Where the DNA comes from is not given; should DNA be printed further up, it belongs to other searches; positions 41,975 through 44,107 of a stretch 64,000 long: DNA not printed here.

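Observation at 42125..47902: A 3-TM-anchored PQQ-like propeller overlaps a cytoplasmic NuoEF-like/GltD-like Fe-S flavoprotein pair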

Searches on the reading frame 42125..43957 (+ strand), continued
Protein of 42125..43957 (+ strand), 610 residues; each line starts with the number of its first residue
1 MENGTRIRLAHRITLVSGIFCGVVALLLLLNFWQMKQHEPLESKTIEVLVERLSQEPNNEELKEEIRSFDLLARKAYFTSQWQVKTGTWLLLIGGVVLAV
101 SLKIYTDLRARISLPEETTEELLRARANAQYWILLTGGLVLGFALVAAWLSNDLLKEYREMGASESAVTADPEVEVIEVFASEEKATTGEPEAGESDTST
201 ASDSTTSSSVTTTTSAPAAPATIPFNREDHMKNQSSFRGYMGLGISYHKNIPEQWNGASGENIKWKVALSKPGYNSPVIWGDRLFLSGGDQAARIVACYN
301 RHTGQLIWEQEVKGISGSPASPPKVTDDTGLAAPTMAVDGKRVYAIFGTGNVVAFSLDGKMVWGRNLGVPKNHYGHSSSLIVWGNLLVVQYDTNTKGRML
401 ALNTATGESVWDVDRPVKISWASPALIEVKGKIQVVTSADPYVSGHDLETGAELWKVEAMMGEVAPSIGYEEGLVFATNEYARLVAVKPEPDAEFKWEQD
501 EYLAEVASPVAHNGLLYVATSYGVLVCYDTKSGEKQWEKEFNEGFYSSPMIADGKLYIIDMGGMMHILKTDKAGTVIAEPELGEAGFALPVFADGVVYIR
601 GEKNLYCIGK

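Call 70: fold_search(model_id=the predicted structure, library=pdb)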
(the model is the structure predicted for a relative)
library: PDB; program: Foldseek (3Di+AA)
matches with E <= 10: 1439; with E <= 0.001: 1194
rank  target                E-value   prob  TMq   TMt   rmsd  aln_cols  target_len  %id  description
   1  3q7o                  2.8e-20  1.00  0.47  0.75   6.8       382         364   20  The crystal structure of BamB from the BAM complex in spacegroup P213 (released 2011-02-09)
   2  3q54                  4.0e-20  1.00  0.46  0.77   6.5       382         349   19  Crystal structure of Escherichia coli BamB (released 2012-05-09)
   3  3prw                  6.9e-20  1.00  0.47  0.76   6.9       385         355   18  Crystal structure of the lipoprotein BamB (released 2011-01-19)
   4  8bvq_B                8.1e-20  1.00  0.45  0.72   7.0       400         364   18  E. coli BAM complex (BamABCDE) bound to darobactin B (released 2023-05-24)
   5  3p1l                  1.4e-19  1.00  0.46  0.74   6.7       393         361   19  Crystal structure of Escherichia coli BamB, a lipoprotein component of the beta-barrel assembly machinery complex, nativ (released 2010-12-22)
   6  3q7m                  2.2e-19  1.00  0.46  0.78   6.5       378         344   19  The crystal structure of BamB from the BAM complex in spacegroup I222 (released 2011-02-09)
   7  7tt2_B                3.1e-19  1.00  0.46  0.77   6.6       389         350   19  BamABCDE bound to substrate EspP class 3 (released 2022-03-30)
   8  2yh3                  4.2e-19  1.00  0.46  0.75   6.2       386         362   20  The structure of BamB from E. coli (released 2011-05-25)
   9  8orr                  5.5e-19  1.00  0.45  0.75   5.7       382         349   19  Outer membrane protein assembly factor BamB from Klebsiella pneumoniae (released 2024-04-24)
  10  8qp5_B                7.2e-19  1.00  0.45  0.73   6.6       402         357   17  Release Complex: BAM bound EspP (SurA released) (released 2024-09-25)
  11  9cnz_B                8.0e-19  1.00  0.44  0.74   7.0       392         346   18  Structure of BAM complexed with PTB2 ligand in detergent (released 2024-12-25)
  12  9a3d_MODEL_1_A        8.5e-19  1.00  0.44  0.66  18.9       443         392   17  Model of E. coli BamB by in-cell photo-crosslinking MS and deep learning (released 2023-02-24)
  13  9cnx_B                1.1e-18  1.00  0.45  0.74   6.9       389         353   19  CryoEM structure of BAM in complex with the PTB1 closed-state inhibitor (in DDM detergent) (released 2024-12-25)
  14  7nri_B                1.2e-18  1.00  0.45  0.72   8.0       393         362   18  Structure of the darobactin-bound E. coli BAM complex (BamABCDE) (released 2021-04-21)
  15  5ayw_B                1.3e-18  1.00  0.45  0.75   6.5       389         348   19  Structure of a membrane complex (released 2016-02-24)
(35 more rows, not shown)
